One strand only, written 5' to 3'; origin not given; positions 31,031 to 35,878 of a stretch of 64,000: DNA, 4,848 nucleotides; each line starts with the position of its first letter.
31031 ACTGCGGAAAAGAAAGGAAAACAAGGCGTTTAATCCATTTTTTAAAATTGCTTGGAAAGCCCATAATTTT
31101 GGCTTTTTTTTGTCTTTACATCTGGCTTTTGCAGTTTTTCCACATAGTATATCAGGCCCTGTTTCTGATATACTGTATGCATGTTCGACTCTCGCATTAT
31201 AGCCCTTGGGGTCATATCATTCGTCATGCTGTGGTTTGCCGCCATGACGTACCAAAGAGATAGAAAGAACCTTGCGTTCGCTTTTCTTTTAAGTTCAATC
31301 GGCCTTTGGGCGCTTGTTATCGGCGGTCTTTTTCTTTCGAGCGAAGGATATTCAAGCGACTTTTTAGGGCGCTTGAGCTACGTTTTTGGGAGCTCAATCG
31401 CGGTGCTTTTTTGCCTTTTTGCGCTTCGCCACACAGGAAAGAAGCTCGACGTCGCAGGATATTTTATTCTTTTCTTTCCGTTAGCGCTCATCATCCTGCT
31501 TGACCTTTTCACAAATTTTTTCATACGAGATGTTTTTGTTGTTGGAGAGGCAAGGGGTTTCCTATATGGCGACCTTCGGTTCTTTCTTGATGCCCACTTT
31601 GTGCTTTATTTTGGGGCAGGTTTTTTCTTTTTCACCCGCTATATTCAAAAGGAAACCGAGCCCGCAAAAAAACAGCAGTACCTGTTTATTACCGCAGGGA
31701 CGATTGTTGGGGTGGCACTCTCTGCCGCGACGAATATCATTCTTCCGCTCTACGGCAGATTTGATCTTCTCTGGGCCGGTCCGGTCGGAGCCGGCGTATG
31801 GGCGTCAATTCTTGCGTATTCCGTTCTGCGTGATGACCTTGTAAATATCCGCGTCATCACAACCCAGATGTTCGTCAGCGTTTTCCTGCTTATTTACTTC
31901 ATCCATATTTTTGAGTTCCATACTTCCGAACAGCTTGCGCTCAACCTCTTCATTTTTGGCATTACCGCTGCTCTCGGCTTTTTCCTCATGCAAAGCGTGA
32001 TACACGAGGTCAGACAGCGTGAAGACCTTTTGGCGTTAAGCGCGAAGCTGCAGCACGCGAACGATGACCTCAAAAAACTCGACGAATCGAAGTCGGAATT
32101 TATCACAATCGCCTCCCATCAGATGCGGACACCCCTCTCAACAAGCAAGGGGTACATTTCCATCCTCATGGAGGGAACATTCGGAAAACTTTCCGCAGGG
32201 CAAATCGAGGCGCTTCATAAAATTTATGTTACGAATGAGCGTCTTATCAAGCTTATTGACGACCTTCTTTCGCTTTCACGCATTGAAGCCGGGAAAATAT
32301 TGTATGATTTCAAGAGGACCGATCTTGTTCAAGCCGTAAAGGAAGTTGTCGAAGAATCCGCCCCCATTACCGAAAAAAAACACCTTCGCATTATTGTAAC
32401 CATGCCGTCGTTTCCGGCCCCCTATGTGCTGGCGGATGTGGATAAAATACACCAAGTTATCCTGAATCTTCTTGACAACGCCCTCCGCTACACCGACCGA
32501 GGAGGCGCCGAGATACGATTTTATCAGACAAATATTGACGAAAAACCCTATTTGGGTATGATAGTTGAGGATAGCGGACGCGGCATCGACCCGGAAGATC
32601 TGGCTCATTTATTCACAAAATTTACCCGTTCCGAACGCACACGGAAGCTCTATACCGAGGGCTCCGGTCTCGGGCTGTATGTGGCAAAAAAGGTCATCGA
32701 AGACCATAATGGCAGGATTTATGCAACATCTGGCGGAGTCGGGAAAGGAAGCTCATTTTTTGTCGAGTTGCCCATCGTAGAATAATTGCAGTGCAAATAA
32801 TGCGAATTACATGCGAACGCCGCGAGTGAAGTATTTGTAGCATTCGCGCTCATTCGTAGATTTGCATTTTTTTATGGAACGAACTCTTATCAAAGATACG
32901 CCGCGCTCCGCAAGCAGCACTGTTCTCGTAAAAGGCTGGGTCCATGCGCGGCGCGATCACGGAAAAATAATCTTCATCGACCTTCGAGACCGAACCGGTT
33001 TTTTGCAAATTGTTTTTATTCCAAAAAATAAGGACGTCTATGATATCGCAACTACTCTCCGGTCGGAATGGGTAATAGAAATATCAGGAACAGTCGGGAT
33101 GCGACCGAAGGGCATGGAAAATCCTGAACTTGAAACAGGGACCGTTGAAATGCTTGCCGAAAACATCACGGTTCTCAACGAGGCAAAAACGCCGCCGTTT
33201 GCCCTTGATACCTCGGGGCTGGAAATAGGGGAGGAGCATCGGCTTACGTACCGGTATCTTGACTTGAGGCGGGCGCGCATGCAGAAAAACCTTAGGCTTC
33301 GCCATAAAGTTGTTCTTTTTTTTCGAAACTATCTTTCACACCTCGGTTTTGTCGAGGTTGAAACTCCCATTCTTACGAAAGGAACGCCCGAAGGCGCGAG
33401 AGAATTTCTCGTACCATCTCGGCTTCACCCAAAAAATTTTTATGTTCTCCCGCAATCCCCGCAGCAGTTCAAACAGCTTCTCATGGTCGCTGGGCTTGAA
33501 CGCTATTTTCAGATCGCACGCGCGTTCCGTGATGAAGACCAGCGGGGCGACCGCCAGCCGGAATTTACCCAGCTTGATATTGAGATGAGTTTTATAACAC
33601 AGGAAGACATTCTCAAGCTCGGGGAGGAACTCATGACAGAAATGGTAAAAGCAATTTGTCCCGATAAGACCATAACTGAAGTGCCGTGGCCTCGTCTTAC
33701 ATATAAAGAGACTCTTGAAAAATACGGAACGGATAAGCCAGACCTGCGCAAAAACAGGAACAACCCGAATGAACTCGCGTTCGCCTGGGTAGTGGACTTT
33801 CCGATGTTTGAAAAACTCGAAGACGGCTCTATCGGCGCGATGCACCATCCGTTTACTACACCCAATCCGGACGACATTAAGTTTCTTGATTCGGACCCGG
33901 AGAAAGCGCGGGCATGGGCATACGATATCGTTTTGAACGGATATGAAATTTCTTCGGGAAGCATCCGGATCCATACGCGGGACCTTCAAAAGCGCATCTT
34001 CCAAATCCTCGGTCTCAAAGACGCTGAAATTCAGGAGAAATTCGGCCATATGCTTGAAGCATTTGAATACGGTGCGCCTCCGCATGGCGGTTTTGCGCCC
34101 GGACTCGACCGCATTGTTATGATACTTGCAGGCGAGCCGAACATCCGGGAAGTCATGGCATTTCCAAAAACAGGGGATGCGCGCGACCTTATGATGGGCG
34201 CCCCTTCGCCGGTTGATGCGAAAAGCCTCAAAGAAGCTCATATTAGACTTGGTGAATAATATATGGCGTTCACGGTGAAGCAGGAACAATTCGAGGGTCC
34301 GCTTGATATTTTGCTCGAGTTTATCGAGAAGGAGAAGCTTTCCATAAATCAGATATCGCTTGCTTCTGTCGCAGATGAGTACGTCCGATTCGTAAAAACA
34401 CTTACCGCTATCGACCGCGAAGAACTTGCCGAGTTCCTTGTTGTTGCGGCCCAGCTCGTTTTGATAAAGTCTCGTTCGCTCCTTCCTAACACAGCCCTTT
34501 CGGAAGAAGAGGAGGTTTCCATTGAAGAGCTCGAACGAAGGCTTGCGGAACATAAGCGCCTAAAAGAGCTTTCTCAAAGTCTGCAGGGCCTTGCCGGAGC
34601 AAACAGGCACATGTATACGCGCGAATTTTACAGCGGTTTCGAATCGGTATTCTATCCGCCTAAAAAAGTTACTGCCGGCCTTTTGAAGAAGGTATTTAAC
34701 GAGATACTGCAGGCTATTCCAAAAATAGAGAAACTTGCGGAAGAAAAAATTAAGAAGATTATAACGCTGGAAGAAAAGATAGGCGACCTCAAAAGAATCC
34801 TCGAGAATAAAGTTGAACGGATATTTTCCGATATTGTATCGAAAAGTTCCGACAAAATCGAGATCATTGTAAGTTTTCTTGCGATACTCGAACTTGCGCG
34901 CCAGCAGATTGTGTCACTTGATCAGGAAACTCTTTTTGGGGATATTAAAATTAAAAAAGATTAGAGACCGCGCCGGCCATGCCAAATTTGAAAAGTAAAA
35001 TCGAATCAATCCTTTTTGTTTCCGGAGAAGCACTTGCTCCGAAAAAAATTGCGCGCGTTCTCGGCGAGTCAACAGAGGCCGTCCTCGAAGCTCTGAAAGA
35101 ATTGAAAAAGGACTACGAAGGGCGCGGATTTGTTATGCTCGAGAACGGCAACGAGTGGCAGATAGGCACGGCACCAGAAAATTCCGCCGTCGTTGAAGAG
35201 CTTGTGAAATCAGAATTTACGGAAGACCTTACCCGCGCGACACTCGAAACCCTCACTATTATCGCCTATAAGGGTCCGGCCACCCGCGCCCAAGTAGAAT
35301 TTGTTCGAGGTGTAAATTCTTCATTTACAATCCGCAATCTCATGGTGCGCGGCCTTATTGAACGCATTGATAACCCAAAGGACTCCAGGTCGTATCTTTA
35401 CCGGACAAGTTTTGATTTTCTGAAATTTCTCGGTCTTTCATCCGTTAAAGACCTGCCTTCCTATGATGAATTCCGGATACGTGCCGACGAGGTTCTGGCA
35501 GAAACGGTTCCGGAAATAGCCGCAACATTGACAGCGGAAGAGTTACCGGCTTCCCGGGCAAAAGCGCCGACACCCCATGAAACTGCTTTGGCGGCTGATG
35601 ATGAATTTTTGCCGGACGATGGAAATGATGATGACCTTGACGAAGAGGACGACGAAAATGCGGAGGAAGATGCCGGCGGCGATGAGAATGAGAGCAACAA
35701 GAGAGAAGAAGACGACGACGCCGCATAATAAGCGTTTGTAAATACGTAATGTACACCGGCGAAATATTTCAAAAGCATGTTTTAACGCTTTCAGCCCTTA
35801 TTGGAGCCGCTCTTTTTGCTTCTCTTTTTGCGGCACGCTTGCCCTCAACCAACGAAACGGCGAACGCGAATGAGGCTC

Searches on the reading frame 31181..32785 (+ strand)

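Call 32: search_protein_families(library=pfam, proteins=[window:31181-32785:+], max_evalue=0.001)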
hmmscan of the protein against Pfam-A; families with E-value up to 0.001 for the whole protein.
window:31181-32785:+ (534 aa): 3 families
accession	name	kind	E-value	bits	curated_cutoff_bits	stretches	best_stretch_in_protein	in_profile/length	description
PF02518.31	HATPase_c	-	5.7e-25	88.4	26.4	1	419-532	2-109/111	Histidine kinase-, DNA gyrase B-, and HSP90-like ATPase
PF00512.31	HisKA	-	1.9e-15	57.1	26.9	1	303-371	1-66/66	His Kinase A (phospho-acceptor) domain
PF16927.11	HisKA_7TM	-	1.7e-11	44.9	28.6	1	8-223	4-222/224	N-terminal 7TM region of histidine kinase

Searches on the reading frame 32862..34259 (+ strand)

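Call 32: search_protein_families(library=pfam, proteins=[window:32862-34259:+], max_evalue=0.001)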
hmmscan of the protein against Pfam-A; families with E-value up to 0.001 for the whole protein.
window:32862-34259:+ (465 aa): 2 families
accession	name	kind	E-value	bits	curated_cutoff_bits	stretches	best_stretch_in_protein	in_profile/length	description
PF00152.25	tRNA-synt_2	-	9.9e-120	399.7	25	1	124-437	2-307/308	tRNA synthetases class II (D, K and N)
PF01336.31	tRNA_anti-codon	-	9.4e-19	67.6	27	1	21-105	1-75/75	OB-fold nucleic acid binding domain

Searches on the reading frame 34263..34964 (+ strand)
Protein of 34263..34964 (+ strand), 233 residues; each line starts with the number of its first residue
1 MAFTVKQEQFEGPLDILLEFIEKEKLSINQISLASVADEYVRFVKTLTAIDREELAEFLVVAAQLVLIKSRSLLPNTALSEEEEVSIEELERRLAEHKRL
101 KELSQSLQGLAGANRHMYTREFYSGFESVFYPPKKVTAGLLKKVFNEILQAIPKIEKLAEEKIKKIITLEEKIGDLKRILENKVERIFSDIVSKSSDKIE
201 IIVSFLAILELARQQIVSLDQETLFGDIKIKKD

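Call 32: search_protein_families(library=pfam, proteins=[window:34263-34964:+], max_evalue=0.001)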
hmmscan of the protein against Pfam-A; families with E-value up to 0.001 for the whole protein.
window:34263-34964:+ (233 aa): 2 families
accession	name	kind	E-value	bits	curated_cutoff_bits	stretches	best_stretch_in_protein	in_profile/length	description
PF02616.19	SMC_ScpA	-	5.4e-24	85.9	24.6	1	21-231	2-230/232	Segregation and condensation protein ScpA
PF04824.21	Rad21_Rec8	-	0.00025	20.7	22.7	0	205-231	24-50/55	Conserved region of Rad21 / Rec8 like protein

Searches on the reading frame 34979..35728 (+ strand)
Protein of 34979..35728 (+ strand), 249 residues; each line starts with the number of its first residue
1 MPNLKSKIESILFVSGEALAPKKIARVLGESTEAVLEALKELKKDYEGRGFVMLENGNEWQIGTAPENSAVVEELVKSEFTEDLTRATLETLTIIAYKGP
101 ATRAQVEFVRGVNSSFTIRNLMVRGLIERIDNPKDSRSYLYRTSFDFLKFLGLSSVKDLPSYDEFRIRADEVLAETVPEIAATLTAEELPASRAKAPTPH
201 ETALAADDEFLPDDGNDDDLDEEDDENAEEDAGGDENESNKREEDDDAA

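Call 32: search_protein_families(library=pfam, proteins=[window:34979-35728:+], max_evalue=0.001)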
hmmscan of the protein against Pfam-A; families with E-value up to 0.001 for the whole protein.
window:34979-35728:+ (249 aa): 1 family
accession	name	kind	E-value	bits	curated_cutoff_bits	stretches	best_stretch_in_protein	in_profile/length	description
PF04079.22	SMC_ScpB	-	1.2e-43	148.9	27.4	1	7-161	2-159/160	Segregation and condensation complex subunit ScpB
